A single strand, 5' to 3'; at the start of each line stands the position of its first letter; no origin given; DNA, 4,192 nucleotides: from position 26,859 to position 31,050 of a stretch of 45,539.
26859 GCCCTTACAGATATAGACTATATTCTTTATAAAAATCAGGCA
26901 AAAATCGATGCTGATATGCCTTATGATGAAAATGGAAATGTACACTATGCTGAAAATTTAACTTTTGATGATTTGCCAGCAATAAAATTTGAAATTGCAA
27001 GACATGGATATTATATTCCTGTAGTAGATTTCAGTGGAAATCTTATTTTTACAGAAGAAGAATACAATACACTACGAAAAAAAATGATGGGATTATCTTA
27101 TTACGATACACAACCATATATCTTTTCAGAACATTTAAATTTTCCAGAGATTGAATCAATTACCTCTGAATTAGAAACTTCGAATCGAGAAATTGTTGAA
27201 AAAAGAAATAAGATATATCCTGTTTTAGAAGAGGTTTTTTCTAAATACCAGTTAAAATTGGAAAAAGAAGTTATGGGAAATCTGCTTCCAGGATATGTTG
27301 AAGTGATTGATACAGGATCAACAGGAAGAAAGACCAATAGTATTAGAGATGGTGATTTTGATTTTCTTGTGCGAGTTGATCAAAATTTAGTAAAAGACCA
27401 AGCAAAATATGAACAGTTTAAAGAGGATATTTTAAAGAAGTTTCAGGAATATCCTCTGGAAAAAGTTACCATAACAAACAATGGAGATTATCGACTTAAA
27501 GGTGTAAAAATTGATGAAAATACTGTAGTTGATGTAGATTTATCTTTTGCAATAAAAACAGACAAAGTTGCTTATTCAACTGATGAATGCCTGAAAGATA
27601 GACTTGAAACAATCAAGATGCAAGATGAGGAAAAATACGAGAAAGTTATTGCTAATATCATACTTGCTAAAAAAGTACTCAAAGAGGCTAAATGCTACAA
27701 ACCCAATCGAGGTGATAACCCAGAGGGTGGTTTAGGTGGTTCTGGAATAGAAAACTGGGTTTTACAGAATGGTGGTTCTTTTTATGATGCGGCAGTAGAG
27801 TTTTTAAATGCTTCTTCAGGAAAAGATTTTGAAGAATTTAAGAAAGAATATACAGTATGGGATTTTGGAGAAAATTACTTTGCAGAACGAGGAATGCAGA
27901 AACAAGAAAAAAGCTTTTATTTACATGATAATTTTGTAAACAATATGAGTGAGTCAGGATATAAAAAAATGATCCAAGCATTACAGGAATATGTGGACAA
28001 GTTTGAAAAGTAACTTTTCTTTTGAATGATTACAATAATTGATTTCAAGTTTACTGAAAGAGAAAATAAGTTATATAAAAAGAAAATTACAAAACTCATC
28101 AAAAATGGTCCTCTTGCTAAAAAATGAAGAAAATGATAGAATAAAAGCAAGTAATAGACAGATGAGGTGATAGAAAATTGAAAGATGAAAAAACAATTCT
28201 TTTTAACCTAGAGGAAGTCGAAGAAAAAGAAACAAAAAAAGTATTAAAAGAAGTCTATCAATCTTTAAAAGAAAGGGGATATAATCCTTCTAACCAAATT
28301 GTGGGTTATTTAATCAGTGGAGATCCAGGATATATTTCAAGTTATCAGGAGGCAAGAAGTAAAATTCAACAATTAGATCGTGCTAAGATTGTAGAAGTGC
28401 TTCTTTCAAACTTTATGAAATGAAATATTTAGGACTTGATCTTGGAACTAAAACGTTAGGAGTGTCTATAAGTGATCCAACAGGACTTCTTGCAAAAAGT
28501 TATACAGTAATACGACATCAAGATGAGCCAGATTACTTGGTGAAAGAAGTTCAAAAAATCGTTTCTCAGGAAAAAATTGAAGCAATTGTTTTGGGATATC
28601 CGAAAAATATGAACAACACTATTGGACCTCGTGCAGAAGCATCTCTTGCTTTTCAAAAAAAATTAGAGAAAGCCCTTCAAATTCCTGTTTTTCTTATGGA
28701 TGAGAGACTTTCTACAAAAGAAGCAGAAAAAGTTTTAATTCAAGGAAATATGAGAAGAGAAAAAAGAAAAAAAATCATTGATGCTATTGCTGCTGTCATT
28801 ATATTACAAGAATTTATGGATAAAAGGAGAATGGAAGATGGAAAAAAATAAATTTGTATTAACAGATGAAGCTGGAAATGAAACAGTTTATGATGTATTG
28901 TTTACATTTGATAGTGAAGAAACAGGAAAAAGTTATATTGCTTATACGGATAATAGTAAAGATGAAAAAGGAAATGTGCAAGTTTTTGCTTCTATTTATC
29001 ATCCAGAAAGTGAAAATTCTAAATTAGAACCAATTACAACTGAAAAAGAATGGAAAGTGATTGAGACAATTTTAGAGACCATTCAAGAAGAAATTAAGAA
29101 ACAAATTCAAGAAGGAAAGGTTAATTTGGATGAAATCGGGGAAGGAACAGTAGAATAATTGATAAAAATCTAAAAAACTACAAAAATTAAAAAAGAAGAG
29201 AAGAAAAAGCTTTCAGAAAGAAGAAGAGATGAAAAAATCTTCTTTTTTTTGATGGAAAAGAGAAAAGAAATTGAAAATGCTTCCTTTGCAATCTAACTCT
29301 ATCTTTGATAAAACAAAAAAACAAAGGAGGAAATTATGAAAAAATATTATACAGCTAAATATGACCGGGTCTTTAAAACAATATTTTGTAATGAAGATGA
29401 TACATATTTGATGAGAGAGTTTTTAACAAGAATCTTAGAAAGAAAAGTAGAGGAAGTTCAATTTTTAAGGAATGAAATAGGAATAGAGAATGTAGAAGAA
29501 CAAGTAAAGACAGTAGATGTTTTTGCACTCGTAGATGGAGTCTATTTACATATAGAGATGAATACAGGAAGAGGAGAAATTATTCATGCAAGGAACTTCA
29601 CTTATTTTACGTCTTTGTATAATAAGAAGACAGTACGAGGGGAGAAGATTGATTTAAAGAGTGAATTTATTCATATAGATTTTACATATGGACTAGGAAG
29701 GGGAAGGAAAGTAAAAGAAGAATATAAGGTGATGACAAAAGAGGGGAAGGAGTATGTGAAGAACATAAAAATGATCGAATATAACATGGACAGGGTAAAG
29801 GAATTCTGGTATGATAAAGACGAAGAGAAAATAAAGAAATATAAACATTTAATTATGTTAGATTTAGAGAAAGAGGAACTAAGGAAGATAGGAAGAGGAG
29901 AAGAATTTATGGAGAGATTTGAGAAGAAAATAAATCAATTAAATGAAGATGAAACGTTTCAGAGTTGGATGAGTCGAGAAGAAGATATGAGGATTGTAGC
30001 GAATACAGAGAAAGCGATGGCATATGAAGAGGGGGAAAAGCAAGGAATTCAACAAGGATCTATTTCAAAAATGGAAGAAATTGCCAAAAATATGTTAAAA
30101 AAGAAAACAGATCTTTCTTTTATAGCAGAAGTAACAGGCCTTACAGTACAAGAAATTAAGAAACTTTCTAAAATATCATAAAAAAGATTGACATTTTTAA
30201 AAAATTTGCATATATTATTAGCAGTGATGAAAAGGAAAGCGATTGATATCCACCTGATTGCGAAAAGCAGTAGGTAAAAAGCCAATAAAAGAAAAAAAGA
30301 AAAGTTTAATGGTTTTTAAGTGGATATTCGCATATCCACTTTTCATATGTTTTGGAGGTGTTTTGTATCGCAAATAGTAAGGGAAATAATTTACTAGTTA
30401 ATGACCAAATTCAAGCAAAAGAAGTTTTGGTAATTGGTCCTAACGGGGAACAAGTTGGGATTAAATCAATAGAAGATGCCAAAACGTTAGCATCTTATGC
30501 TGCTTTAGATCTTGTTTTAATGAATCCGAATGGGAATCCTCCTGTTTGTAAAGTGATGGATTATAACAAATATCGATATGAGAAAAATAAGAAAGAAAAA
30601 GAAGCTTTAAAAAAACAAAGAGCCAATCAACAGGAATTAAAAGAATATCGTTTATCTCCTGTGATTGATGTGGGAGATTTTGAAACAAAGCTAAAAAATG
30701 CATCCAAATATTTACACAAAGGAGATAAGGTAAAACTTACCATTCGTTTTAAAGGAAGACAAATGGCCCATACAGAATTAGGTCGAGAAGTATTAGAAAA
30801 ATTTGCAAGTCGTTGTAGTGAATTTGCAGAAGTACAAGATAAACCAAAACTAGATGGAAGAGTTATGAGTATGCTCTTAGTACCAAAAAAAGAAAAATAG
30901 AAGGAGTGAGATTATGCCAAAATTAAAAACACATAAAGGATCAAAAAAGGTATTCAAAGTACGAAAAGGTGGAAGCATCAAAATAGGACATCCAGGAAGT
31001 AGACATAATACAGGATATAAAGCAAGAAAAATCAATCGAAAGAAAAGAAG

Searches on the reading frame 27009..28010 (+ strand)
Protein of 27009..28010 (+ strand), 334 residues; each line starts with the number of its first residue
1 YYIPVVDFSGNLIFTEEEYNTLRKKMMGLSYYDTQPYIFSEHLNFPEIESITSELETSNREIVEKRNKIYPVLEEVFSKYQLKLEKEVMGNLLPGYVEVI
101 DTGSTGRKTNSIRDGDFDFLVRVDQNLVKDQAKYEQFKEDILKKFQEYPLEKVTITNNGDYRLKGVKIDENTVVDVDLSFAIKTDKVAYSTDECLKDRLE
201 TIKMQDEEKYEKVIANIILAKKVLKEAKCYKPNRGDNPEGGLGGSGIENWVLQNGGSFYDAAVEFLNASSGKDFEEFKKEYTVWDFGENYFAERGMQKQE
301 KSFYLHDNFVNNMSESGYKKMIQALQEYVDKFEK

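Call 4: search_protein_families(library=pfam, proteins=[window:27009-28010:+], max_evalue=1)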
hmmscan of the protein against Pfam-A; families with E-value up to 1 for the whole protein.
window:27009-28010:+ (334 aa): 2 families
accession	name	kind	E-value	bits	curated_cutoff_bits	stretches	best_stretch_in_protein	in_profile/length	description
PF01909.29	NTP_transf_2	-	0.017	15.9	21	1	97-159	15-78/93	Nucleotidyltransferase domain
PF02575.21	YbaB_DNA_bd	-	0.1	13.2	25.5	1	151-175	30-53/91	YbaB/EbfC DNA-binding family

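Call 5: search_protein_families(library=ncbifam, proteins=[window:27009-28010:+], max_evalue=1)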
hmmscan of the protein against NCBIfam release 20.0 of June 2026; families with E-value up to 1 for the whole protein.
window:27009-28010:+ (334 aa): 1 family
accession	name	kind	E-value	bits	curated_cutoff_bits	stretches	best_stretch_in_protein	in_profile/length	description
NF002459.0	PRK01655.1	subfamily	0.096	12.7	123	1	37-74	31-68/132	transcriptional regulator Spx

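Call 11: search_solved_structures(query=window:27009-28010:+, max_evalue=10, show_alignments=3)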
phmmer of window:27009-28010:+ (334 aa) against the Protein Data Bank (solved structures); distinct sequences matched with E-value up to 10: 2.
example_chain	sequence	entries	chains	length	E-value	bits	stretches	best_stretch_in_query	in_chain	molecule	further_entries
4ols_A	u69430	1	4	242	0.13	15.4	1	253-311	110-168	Endolysin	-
6z26_A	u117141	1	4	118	0.17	14.9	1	39-87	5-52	Spindle assembly abnormal protein 6 homolog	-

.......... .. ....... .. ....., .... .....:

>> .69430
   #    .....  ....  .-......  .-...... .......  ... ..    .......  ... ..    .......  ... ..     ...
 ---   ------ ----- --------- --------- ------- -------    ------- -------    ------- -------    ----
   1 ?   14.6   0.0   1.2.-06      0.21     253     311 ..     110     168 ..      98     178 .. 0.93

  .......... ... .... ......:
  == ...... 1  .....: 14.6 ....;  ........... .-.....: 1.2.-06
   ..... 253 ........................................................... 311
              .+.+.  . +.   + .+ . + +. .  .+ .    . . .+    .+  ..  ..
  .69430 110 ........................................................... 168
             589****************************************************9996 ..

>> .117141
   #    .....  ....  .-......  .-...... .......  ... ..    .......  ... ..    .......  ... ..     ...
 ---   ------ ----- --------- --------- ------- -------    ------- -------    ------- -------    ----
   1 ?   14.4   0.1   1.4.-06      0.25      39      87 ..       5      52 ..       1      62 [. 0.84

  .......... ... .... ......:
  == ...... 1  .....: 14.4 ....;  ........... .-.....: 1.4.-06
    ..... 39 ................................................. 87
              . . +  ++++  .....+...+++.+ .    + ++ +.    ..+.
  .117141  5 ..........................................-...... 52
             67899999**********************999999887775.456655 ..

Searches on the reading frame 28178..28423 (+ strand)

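Call 9: search_protein_families(library=pfam, proteins=[window:28178-28423:+], max_evalue=0.001)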
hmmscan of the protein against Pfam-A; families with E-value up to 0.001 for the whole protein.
window:28178-28423:+ (81 aa): 2 families
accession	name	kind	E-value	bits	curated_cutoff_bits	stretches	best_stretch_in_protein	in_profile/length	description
PF06135.17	IreB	-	2.4e-31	108.2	25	1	4-80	1-77/78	IreB regulatory phosphoprotein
PF05227.19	CHASE3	-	0.00033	21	28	1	39-66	27-54/138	CHASE3 domain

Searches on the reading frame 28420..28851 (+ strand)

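Call 9: search_protein_families(library=pfam, proteins=[window:28420-28851:+], max_evalue=0.001)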
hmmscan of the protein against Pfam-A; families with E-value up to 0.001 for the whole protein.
window:28420-28851:+ (143 aa): 1 family
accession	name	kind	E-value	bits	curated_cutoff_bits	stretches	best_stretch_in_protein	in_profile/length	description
PF03652.20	RuvX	-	1.5e-42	145.6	29.2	1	1-134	1-133/134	Holliday junction resolvase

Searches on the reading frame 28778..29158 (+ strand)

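Call 9: search_protein_families(library=pfam, proteins=[window:28778-29158:+], max_evalue=0.001)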
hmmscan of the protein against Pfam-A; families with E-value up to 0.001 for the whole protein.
window:28778-29158:+ (126 aa): 2 families
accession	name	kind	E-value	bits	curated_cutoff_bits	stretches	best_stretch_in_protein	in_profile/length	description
PF06949.16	DUF1292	-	3.9e-10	40.9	24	1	31-102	1-73/75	Protein of unknown function (DUF1292)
PF07523.18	Big_3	-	0.00024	21.8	21.2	1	18-69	13-68/68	Bacterial Ig-like domain (group 3)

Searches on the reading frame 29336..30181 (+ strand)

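Call 9: search_protein_families(library=pfam, proteins=[window:29336-30181:+], max_evalue=0.001)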
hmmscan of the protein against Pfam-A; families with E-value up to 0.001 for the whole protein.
window:29336-30181:+ (281 aa): 1 family
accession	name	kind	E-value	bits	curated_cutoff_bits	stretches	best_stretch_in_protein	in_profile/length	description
PF12784.13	PDDEXK_2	-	1e-11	45.5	27.4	1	8-208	2-208/229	PD-(D/E)XK nuclease family transposase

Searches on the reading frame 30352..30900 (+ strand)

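Call 9: search_protein_families(library=pfam, proteins=[window:30352-30900:+], max_evalue=0.001)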
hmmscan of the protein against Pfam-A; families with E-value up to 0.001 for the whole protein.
window:30352-30900:+ (182 aa): 2 families
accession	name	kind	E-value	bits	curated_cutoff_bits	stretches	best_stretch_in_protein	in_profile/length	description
PF00707.27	IF3_C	-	6.2e-33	113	34.8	1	95-179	2-86/86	Translation initiation factor IF-3, C-terminal domain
PF05198.21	IF3_N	-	1.6e-28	99.1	26.9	1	16-85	1-70/70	Translation initiation factor IF-3, N-terminal domain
